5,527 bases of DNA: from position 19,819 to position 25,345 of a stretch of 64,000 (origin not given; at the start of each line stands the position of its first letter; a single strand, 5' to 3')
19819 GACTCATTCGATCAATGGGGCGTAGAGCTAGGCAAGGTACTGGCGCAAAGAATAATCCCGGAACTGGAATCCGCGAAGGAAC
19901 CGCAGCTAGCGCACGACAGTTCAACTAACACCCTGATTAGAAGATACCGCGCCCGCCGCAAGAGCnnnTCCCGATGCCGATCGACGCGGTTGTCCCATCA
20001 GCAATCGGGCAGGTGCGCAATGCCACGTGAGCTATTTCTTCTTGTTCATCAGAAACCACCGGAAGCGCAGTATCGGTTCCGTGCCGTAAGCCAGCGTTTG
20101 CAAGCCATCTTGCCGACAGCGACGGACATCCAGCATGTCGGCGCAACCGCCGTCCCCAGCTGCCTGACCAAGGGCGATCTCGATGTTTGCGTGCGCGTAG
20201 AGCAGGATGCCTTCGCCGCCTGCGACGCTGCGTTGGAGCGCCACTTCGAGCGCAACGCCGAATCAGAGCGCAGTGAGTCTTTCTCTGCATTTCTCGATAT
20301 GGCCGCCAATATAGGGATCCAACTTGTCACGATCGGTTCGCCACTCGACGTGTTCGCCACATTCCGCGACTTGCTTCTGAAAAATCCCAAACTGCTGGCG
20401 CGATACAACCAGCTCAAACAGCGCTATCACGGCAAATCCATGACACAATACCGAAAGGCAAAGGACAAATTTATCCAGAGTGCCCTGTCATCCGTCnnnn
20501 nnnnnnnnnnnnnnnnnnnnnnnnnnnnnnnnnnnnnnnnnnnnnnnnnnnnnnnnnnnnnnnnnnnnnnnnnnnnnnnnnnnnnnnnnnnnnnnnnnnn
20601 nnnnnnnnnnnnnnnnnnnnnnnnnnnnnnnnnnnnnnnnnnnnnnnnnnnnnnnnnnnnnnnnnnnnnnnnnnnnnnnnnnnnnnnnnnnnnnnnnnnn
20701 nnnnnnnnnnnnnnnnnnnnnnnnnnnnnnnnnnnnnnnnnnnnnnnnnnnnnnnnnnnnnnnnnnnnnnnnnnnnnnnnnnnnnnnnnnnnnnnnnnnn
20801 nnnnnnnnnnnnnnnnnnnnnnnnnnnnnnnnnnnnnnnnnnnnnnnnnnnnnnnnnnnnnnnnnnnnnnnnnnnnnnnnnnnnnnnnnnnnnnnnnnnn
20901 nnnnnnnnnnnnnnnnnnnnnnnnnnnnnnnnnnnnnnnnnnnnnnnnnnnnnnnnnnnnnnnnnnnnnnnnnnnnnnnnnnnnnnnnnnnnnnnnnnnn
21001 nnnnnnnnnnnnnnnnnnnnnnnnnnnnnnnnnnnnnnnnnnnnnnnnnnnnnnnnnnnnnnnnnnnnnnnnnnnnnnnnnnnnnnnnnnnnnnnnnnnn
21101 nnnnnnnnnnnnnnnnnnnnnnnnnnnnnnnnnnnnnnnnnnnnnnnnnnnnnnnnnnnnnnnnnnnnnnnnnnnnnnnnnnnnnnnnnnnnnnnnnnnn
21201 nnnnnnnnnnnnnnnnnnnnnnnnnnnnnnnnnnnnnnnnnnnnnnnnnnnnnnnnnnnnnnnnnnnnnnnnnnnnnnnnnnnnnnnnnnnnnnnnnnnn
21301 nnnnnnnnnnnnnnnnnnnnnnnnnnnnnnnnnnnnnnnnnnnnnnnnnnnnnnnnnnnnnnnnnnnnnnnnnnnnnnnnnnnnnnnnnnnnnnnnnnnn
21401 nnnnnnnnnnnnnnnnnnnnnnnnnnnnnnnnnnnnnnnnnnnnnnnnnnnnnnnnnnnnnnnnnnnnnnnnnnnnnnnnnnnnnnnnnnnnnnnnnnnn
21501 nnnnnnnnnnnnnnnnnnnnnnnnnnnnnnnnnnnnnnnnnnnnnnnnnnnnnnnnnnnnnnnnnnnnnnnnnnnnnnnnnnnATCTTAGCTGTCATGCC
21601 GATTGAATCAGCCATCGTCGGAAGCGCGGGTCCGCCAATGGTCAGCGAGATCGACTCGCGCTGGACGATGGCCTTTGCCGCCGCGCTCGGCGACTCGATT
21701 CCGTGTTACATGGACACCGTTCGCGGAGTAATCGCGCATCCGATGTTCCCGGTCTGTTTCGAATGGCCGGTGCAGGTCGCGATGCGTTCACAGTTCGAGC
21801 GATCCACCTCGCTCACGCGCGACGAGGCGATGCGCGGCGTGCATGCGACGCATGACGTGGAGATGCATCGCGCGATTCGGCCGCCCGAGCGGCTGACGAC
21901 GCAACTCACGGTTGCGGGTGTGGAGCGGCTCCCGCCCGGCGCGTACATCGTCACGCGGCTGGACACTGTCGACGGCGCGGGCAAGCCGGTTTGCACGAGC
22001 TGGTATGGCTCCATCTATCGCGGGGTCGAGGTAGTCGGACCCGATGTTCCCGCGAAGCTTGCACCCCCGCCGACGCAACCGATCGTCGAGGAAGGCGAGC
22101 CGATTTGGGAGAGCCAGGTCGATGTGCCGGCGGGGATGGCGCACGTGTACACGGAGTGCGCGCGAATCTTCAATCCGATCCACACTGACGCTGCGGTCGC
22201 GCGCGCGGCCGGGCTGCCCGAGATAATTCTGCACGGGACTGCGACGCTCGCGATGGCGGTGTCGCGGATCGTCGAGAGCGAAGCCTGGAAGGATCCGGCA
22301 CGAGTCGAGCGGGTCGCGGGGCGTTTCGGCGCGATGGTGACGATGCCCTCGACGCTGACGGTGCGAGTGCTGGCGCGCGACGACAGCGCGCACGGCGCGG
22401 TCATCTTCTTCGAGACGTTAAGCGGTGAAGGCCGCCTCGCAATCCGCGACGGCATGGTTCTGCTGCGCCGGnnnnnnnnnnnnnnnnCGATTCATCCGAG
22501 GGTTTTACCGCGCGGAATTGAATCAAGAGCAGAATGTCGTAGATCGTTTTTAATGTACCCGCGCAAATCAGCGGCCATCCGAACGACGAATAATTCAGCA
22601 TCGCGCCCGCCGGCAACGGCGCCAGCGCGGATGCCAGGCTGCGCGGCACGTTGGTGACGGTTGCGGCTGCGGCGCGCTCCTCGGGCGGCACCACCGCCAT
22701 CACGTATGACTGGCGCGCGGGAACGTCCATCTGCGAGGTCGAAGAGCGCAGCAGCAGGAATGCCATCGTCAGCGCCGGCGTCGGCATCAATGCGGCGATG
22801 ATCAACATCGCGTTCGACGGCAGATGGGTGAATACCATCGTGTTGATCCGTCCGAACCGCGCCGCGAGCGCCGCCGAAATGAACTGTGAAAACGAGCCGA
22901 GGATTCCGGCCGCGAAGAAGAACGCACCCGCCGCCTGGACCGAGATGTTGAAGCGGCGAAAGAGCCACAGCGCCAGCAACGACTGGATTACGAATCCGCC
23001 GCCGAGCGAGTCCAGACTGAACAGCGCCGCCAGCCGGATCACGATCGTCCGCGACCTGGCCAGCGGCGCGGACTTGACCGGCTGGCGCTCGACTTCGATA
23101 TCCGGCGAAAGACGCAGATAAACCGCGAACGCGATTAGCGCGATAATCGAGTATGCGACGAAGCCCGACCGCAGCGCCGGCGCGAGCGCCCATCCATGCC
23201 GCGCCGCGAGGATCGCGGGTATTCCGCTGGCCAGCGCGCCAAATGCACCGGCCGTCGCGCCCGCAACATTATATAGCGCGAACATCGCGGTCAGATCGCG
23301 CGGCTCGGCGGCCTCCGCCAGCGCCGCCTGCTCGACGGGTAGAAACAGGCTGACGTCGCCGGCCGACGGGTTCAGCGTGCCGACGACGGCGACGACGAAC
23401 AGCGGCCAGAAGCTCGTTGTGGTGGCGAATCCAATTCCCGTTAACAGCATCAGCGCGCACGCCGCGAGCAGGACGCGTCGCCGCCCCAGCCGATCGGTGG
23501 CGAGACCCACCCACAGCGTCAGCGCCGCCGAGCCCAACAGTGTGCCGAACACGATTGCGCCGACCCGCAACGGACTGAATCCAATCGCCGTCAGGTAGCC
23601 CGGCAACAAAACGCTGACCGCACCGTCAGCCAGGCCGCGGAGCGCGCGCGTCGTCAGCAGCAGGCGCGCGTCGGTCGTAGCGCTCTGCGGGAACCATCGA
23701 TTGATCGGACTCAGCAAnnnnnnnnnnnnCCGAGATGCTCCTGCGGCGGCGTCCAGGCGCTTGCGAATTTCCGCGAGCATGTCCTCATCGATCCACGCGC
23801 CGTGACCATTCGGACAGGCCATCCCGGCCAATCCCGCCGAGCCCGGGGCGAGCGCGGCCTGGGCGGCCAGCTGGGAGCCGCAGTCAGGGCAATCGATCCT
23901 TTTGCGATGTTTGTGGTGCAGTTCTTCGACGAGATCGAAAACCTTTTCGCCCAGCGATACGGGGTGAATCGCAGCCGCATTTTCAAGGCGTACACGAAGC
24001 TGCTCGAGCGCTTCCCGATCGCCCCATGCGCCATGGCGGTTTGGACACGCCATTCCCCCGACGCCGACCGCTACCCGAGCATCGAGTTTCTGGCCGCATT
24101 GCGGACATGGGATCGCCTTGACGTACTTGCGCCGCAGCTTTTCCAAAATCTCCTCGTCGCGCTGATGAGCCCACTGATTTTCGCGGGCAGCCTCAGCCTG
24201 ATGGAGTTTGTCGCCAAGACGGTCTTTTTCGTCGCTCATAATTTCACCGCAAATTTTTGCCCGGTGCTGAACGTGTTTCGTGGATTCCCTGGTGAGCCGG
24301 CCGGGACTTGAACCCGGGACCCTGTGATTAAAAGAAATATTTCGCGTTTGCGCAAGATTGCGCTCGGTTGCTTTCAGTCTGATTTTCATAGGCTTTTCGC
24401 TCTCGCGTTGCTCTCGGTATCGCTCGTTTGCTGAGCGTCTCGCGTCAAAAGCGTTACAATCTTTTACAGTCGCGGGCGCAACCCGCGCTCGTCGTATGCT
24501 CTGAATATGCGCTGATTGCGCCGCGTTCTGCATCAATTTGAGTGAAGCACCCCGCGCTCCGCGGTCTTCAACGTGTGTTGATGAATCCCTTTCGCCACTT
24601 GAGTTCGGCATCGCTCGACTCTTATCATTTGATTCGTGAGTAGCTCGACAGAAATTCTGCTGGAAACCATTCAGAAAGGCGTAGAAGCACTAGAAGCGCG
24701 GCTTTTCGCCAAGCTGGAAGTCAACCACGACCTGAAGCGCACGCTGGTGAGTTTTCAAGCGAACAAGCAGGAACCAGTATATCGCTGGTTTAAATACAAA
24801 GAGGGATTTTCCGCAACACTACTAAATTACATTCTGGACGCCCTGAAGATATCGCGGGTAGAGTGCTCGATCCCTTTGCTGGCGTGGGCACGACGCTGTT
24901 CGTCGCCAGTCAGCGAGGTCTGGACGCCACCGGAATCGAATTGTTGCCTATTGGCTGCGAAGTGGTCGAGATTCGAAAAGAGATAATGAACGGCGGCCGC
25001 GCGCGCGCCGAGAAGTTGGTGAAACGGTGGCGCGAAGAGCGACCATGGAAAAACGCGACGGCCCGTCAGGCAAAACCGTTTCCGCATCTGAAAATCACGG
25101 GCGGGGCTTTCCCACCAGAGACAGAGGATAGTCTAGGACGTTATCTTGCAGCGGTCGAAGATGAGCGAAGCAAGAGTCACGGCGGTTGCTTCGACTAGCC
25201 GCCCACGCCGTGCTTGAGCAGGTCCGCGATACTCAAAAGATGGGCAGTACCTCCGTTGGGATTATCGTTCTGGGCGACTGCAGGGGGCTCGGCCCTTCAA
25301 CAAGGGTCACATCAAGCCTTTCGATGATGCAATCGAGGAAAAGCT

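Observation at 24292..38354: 14-kb tRNA-Lys island with a phage-satellite-like gene set, not a normal prophage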

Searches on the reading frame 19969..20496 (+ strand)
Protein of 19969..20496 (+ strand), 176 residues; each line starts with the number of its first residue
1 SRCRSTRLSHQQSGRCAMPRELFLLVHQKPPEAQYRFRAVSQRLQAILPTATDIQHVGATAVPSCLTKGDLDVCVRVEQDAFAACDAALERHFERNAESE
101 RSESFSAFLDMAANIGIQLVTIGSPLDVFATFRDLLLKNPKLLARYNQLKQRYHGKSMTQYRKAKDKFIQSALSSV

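Call 15: search_protein_families(library=pfam, max_evalue=0.001, proteins=[window:19969-20496:+])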
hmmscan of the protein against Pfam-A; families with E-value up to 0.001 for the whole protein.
window:19969-20496:+ (176 aa): 1 family
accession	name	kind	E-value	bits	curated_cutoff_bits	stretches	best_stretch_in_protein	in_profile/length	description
PF04229.20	GrpB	-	1.5e-19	71.1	25.5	1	28-173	6-157/159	GrpB protein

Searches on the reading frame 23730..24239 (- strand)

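Call 78: search_protein_families(library=ncbifam, max_evalue=0.01, proteins=[window:23730-24239:-])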
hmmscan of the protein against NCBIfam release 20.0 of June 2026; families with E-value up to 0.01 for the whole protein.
window:23730-24239:- (170 aa): 11 families
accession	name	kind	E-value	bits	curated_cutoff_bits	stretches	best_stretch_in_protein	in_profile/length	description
NF041911.1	HVO_0649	equivalog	0.00035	20.4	70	0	29-51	8-31/65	HVO_0649 family zinc finger protein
TIGR02605.1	CxxC_CxxC_SSSS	subfamily_domain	0.002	18.1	31.3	0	106-127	20-39/52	FmdB family zinc ribbon protein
NF041913.1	HVO_2142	equivalog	0.0022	17.8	90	0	116-129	13-26/48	HVO_2142 family zinc finger protein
NF038384.1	zinc_YnfU_fam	subfamily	0.0028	17.2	36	0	35-51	10-25/52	YnfU family zinc-binding protein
NF040506.1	PG0870_Nterm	domain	0.003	17.7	50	0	110-123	5-20/56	PG0870-related protein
NF041909.1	HVO_2753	equivalog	0.0047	16.8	80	0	113-125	25-37/59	HVO_2753 family zinc finger protein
NF041912.1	HVO_0758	equivalog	0.0049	16.8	70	0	106-128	12-34/55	HVO_0758 family zinc finger protein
NF011481.0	PRK14890.1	equivalog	0.0052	16.8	61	0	40-52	25-37/61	putative Zn-ribbon RNA-binding protein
NF003058.0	PRK03976.1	equivalog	0.0085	16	87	0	29-60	27-54/91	50S ribosomal protein L37ae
TIGR00280.1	eL43_euk_arch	equivalog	0.0086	16.4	95.8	0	96-123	18-45/92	50S ribosomal protein L37Ae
NF047912.1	ECs_2282_CxxC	subfamily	0.0087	15.9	37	0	115-143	3-31/60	ECs_2282 family putative zinc-binding protein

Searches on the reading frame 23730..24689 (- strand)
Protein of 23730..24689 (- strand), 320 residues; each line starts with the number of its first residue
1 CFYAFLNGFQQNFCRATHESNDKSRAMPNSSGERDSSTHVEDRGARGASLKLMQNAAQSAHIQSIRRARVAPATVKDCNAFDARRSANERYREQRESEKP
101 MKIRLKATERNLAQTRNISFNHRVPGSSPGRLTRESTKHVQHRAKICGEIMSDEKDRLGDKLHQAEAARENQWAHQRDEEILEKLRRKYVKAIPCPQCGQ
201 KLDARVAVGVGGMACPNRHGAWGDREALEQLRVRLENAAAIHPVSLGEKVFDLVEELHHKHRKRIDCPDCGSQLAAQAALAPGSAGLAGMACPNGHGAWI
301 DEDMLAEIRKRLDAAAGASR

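Call 7: search_protein_families(library=pfam, proteins=[window:23730-24689:-], max_evalue=0.01)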
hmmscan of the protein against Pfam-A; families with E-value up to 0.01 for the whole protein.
window:23730-24689:- (320 aa): 8 families
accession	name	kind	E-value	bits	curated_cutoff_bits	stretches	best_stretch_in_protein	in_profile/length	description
PF24445.1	DUF7564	-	0.00025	21.8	32.2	0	262-303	3-37/76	Family of unknown function (DUF7564)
PF24460.1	DUF7575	-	0.00093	19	28.5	0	193-204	4-15/28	Domain of unknown function (DUF7575)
PF23451.1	Zn_ribbon_PaaD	-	0.0011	19.1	27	0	259-273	9-23/53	PaaD zinc beta ribbon domain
PF13453.11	Zn_ribbon_TFIIB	-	0.0016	18.2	22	0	195-231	2-38/41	Transcription factor zinc-finger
PF07191.17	Zn_ribbon_6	-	0.0019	18.6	25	0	188-219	25-56/67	Double zinc ribbon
PF23548.1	Zn_ribbon_FGT1_2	-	0.0019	18.2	27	0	264-277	20-33/35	FORGETTER1 second zinc ribbon domain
PF14353.12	CpXC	-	0.0035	17.8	25.4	0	174-204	19-49/121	CpXC protein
PF09723.15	Zn_ribbon_8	-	0.0074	16.7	34.4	0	251-273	15-36/41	Zinc ribbon domain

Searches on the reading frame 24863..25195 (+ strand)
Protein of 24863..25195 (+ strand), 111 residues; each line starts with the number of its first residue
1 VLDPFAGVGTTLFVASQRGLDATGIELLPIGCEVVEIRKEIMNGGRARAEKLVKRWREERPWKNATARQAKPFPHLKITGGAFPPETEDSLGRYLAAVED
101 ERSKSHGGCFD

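Call 78: search_protein_families(library=ncbifam, max_evalue=0.01, proteins=[window:24863-25195:+])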
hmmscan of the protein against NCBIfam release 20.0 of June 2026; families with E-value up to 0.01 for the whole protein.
window:24863-25195:+ (111 aa): 1 family
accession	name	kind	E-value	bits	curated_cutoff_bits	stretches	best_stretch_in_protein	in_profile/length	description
NF006078.0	PRK08224.1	equivalog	0.0094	14.9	296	0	33-72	297-336/350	ATP-dependent DNA ligase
